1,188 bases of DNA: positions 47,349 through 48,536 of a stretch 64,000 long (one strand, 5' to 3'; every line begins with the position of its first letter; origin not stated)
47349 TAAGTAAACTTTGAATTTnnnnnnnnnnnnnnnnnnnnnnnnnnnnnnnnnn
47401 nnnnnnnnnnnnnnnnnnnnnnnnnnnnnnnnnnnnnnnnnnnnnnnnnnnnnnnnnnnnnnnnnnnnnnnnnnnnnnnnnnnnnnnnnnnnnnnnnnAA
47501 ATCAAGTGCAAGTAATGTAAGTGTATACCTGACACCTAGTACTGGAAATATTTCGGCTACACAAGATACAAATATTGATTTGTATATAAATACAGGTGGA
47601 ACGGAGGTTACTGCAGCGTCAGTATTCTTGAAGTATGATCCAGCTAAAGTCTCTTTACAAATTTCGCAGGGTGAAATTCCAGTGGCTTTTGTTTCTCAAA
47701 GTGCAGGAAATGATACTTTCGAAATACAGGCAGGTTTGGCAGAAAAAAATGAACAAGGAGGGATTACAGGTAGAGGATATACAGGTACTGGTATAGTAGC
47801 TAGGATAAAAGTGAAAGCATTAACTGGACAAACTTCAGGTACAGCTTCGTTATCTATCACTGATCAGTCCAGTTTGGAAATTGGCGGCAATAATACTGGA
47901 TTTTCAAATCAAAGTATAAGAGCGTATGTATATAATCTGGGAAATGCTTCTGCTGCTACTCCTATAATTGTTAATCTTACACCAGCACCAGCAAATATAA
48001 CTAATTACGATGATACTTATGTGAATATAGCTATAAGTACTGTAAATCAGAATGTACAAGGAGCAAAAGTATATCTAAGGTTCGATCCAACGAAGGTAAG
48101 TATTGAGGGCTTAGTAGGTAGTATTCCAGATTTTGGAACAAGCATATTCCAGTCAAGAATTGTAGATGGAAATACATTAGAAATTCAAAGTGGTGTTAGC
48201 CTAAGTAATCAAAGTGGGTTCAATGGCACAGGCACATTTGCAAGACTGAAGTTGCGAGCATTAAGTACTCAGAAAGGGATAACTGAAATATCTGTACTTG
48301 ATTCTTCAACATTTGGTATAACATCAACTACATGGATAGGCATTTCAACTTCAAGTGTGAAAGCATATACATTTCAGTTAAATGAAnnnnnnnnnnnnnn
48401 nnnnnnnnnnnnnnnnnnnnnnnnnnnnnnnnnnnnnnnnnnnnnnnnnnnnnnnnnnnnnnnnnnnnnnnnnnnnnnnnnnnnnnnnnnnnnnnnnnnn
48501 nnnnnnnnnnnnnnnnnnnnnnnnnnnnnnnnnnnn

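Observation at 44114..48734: Cohesin-dockerin surface module: dockerin-tipped beta-helix giant protein followed by an LPXTG-anchored double-cohesin protein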

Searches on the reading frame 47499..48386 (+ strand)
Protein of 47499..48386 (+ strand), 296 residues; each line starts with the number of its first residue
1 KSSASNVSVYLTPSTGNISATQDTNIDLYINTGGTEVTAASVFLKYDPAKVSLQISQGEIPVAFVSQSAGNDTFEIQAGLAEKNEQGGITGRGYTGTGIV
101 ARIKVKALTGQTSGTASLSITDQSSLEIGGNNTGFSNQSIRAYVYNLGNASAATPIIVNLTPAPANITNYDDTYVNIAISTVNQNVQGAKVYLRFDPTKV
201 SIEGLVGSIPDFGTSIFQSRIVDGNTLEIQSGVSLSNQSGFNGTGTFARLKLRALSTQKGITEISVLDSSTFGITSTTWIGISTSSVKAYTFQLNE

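Call 21: predict_structure(protein=window:47499-48386:+)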
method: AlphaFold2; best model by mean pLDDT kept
length: 296 residues; sequences in the alignment: 1
mean_pLDDT: 44.4   pTM: 0.33
mean pLDDT of the five models: 44.4, 44.1, 37.1, 35.3, 33.5
residues with pLDDT >= 90: 0; 70-90: 0; 50-70: 122; < 50: 174
segments of 3 or more residues with pLDDT < 50: 1-9, 11-20, 81-91, 111-172, 179-189, 206-215, 232-247, 256-296
pLDDT, mean of each block of 10 residues (from residue 1): 36 38 57 52 58 62 51 58 46 54 60 40 30 25 27 37 36 51 44 58 52 48 64 38 43 51 34 26 25 23
secondary structure, 60 per line:
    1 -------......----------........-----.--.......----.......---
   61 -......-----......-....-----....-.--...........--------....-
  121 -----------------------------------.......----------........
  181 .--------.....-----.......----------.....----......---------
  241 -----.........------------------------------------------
elements in order: E8-13 E24-31 E40-46 E51-57 E62-67 E73-78 E80-83 E89-92 E97-107 E116-119 E156-162 E173-181 E190-194 E200-206 E217-221 E226-231 E246-254

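Call 22: search_protein_representatives(protein=window:47499-48386:+)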
Query: 296 residues. Proteins with E-value up to 0.001 (for the whole library): 30; up to 1e-10: 5; up to 1e-30: 2. The best 30 are listed.
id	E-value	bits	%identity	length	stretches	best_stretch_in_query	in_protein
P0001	3.3e-112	390.4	99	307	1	105-296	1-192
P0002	4.6e-43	163.8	94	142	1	1-89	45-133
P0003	2.4e-15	73.0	28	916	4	7-255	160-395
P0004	1.3e-14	70.6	30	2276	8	4-265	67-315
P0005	8.3e-11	58.1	28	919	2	8-212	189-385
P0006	5.9e-07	45.4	31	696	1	4-261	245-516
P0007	1.2e-05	41.1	28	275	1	3-147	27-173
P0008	1.7e-05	40.7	30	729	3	149-204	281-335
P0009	3.1e-05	39.8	36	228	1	6-138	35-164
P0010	3.2e-05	39.8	33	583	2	39-252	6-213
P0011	4.4e-05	39.3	25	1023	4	25-269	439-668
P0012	5.1e-05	39.1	29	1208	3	149-208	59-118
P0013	5.9e-05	38.9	31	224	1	4-140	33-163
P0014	6.9e-05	38.7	32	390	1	6-157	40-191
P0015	9.7e-05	38.2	35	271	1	158-283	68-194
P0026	6.3e-04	35.5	33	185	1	4-134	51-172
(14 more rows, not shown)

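Call 23: search_protein_families(library=pfam, proteins=[P0003, P0004, P0005, P0006, P0007, P0009, P0010, P0013, P0014, P0015], max_evalue=0.01)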
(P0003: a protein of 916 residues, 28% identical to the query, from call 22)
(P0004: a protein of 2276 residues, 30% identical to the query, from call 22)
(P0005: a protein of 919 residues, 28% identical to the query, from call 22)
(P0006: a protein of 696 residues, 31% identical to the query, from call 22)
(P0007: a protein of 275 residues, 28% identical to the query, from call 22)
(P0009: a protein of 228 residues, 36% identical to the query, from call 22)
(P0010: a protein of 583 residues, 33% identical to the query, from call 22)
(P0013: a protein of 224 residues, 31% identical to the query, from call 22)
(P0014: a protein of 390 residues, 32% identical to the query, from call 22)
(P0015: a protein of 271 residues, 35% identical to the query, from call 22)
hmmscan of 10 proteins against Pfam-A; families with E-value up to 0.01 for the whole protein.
P0003 (916 aa): 1 family
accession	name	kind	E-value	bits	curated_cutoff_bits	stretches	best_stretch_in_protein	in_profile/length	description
PF00963.24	Cohesin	-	1.3e-32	113.3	24.1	6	31-125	9-114/139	Cohesin domain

P0004 (2276 aa): 5 families
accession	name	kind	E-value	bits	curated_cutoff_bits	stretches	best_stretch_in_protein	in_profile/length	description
PF00963.24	Cohesin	-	1.4e-82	275.2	24.1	9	549-675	5-137/139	Cohesin domain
PF17957.7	Big_7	-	2.4e-36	124.7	24.1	2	697-765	1-70/70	Bacterial Ig domain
PF00041.27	fn3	-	4.3e-22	78.6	25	3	1668-1749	2-82/84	Fibronectin type III domain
PF00404.24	Dockerin_1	-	4.2e-07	30.5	22.9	1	2224-2271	1-53/57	Dockerin type I domain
PF25788.1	Ig_Rha78A_N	-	7e-06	26.7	27.4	0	834-876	58-100/105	Rha78A-like, N-terminal immunoglobulin domain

P0005 (919 aa): 4 families
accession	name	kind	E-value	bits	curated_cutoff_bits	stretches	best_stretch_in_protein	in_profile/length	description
PF05048.19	NosD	-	7.1e-44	150.2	23.6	2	687-876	27-212/212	Periplasmic copper-binding protein (NosD)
PF00963.24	Cohesin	-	4.6e-36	124.5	24.1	3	195-299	6-117/139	Cohesin domain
PF13229.12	Beta_helix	-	1.1e-19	71.1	25.9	2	699-814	24-142/158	Right handed beta helix region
PF15640.11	Tox-MPTase4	-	0.0004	20.7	25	0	235-261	38-64/132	Metallopeptidase toxin 4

P0006 (696 aa): 2 families
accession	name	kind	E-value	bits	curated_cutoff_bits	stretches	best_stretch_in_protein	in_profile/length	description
PF00963.24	Cohesin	-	3.4e-10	40.7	24.1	1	421-526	5-119/139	Cohesin domain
PF18895.5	T4SS_pilin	-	6.9e-05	23.3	26.6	1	620-682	6-67/71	Type IV secretion system pilin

P0007 (275 aa): 1 family
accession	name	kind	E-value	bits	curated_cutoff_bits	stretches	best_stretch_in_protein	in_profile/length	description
PF00963.24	Cohesin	-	9e-07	29.6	24.1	1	40-145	10-118/139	Cohesin domain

P0009 (228 aa): 0 families

P0010 (583 aa): 2 families
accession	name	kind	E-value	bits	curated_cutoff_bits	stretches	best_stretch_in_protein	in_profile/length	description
PF00963.24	Cohesin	-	3e-14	53.9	24.1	2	140-217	23-103/139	Cohesin domain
PF18962.6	Por_Secre_tail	-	1.9e-13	50.9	27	1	505-581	2-75/75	Secretion system C-terminal sorting domain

P0013 (224 aa): 1 family
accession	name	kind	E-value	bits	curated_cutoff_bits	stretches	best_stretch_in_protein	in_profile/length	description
PF00963.24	Cohesin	-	0.00031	21.4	24.1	1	53-154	17-128/139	Cohesin domain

P0014 (390 aa): 2 families
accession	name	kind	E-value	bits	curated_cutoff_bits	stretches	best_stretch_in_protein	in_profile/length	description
PF00963.24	Cohesin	-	0.0009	19.9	24.1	1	55-161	13-120/139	Cohesin domain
PF00404.24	Dockerin_1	-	0.0027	18.3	22.9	1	335-375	6-49/57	Dockerin type I domain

P0015 (271 aa): 1 family
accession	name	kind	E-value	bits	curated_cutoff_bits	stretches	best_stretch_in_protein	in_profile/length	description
PF00963.24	Cohesin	-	0.0007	20.3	24.1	1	72-188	5-123/139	Cohesin domain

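Call 34: search_protein_families(library=pfam, proteins=[P0009, P0013], max_evalue=1)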
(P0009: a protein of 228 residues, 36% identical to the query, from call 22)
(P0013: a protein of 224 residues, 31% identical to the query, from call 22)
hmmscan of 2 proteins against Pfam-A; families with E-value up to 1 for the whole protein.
P0009 (228 aa): 1 family
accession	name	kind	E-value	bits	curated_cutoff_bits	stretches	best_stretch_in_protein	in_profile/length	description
PF04224.18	DUF417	-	0.081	12.9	27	0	109-143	101-135/175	Protein of unknown function, DUF417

P0013 (224 aa): 2 families
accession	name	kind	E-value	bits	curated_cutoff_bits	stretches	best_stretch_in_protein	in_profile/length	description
PF00963.24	Cohesin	-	0.00031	21.4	24.1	1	53-154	17-128/139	Cohesin domain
PF07666.16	MpPF26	-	0.3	11.6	37.2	0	6-26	50-70/75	M penetrans paralogue family 26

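Call 47: find_encoding_contigs(protein=P0009, flank=10000, max_places=4)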
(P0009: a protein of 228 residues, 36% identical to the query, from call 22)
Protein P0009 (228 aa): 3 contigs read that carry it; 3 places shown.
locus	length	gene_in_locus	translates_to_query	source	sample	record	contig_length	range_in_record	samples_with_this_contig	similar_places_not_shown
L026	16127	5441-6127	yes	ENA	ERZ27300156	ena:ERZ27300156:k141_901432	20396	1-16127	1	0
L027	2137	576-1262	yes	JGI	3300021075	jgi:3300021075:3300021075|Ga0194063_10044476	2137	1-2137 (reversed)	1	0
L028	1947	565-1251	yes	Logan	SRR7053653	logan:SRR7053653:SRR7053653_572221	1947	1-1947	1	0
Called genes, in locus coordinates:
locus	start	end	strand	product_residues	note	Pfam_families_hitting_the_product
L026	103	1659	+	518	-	PF13229:Beta_helix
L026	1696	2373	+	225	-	-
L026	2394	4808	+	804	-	-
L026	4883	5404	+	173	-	-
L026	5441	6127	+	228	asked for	-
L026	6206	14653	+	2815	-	-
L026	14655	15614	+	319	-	-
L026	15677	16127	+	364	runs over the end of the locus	-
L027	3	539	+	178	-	?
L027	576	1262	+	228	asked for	-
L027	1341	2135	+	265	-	?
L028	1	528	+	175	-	?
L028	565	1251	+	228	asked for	-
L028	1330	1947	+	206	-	?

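Call 48: find_encoding_contigs(protein=P0013, flank=10000, max_places=4)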
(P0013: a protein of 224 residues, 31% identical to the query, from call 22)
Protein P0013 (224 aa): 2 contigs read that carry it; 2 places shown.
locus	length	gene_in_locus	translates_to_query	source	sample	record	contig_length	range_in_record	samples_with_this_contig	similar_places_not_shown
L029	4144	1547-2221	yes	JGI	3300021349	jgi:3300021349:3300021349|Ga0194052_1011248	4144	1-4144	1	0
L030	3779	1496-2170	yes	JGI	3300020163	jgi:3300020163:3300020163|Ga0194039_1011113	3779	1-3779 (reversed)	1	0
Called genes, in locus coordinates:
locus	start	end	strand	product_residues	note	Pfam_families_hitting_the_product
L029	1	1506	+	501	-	?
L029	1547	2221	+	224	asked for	-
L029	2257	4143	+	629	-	?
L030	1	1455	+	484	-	?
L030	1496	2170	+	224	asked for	-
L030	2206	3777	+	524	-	?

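Call 55: search_protein_families(library=pfam, proteins=[L026:103-1656:+, L026:1696-2370:+, L026:2394-4805:+, L026:4883-5401:+, L026:6206-14650:+, L026:14655-15611:+, L029:1-1503:+, L026:1405-1656:+, L026:4563-4805:+, L029:1258-1503:+], max_evalue=0.01)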
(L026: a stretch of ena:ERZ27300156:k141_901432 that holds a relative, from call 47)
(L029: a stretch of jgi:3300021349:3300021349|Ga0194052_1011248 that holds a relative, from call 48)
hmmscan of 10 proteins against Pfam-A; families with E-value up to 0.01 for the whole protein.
L026:103-1656:+ (518 aa): 3 families
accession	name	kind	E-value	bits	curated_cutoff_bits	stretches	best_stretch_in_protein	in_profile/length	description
PF13229.12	Beta_helix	-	1.5e-11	44.6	25.9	1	274-410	9-136/158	Right handed beta helix region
PF00404.24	Dockerin_1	-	0.00018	22.1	22.9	1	448-501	2-53/57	Dockerin type I domain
PF05048.19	NosD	-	0.001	19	23.6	1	224-394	15-179/212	Periplasmic copper-binding protein (NosD)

L026:1696-2370:+ (225 aa): 0 families

L026:2394-4805:+ (804 aa): 2 families
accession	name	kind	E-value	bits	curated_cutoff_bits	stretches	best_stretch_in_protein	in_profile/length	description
PF03781.23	FGE-sulfatase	-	3e-05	24.3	23.3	0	151-305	69-191/255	Sulfatase-modifying factor enzyme 1-like domain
PF11928.13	DUF3446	-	0.0056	17.3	25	0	678-735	21-77/105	Early growth response N-terminal domain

L026:4883-5401:+ (173 aa): 0 families

L026:6206-14650:+ (2815 aa): 0 families

L026:14655-15611:+ (319 aa): 0 families

L029:1-1503:+ (501 aa): 4 families
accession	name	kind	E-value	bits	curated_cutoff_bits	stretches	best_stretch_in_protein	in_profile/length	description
PF13229.12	Beta_helix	-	8.4e-13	48.7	25.9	1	252-407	3-149/158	Right handed beta helix region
PF05048.19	NosD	-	2.6e-08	34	23.6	1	206-384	7-185/212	Periplasmic copper-binding protein (NosD)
PF00404.24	Dockerin_1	-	0.00022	21.8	22.9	1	433-482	2-50/57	Dockerin type I domain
PF05409.19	Peptidase_C30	-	0.00057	19.7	25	1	20-82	43-105/288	Coronavirus endopeptidase C30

L026:1405-1656:+ (84 aa): 1 family
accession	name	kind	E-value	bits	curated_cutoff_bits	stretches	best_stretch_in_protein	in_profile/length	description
PF00404.24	Dockerin_1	-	6.5e-06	26.7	22.9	1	14-67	2-53/57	Dockerin type I domain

L026:4563-4805:+ (81 aa): 1 family
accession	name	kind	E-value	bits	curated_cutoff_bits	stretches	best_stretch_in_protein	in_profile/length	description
PF00404.24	Dockerin_1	-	0.0075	16.9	22.9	0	12-64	2-52/57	Dockerin type I domain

L029:1258-1503:+ (82 aa): 1 family
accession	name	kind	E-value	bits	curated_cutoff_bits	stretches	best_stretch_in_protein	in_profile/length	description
PF00404.24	Dockerin_1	-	4.9e-07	30.3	22.9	1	14-63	2-50/57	Dockerin type I domain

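Call 66: find_encoding_contigs(protein=P0007, flank=6000, max_places=2)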
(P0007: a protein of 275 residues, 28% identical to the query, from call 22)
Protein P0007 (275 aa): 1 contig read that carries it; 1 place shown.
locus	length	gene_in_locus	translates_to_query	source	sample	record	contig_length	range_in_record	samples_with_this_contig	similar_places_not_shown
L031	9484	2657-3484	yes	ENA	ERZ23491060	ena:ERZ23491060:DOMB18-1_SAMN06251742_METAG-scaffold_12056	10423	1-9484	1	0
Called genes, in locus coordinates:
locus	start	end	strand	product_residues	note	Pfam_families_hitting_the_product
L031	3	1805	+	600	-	?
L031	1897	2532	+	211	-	PF00963:Cohesin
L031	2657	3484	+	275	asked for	PF00963:Cohesin (weak)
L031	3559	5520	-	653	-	PF00580:UvrD-helicase, PF13245:AAA_19, PF13604:AAA_30 (faint), PF01443:Viral_helicase1 (faint), PF13361:UvrD_C, PF13538:UvrD_C_2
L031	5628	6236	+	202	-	-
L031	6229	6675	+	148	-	PF02800:Gp_dh_C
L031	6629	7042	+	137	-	PF13366:PDDEXK_3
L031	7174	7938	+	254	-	PF00106:adh_short, PF08659:KR, PF23441:SDR, PF13561:adh_short_C2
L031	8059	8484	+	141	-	PF11969:DcpS_C, PF01230:HIT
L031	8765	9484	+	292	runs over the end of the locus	PF01256:Carb_kinase, PF08543:Phos_pyr_kin (weak), PF02110:HK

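Call 67: find_encoding_contigs(protein=P0026, flank=6000, max_places=2)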
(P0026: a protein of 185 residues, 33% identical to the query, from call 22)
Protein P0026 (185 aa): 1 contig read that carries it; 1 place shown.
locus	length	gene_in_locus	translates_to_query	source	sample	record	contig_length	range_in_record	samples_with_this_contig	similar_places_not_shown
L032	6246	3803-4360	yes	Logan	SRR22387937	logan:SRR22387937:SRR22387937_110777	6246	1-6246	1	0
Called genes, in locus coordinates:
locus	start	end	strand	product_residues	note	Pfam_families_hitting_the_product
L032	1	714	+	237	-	?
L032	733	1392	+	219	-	PF09335:VTT_dom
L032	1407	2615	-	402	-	PF04932:Wzy_C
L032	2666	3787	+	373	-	-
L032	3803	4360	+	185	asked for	PF00963:Cohesin (weak)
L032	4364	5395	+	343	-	PF00963:Cohesin, PF17936:Big_6, PF19077:Big_13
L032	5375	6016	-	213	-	-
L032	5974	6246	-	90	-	?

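Call 68: find_encoding_contigs(protein=P0014, flank=6000, max_places=2)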
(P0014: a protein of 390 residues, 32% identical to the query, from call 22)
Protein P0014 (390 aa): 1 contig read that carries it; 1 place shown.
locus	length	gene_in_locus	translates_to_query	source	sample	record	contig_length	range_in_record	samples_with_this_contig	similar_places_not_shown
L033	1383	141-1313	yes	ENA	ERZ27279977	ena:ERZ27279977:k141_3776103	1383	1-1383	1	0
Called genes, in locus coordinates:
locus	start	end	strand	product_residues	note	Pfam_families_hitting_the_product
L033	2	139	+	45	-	?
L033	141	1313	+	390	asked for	-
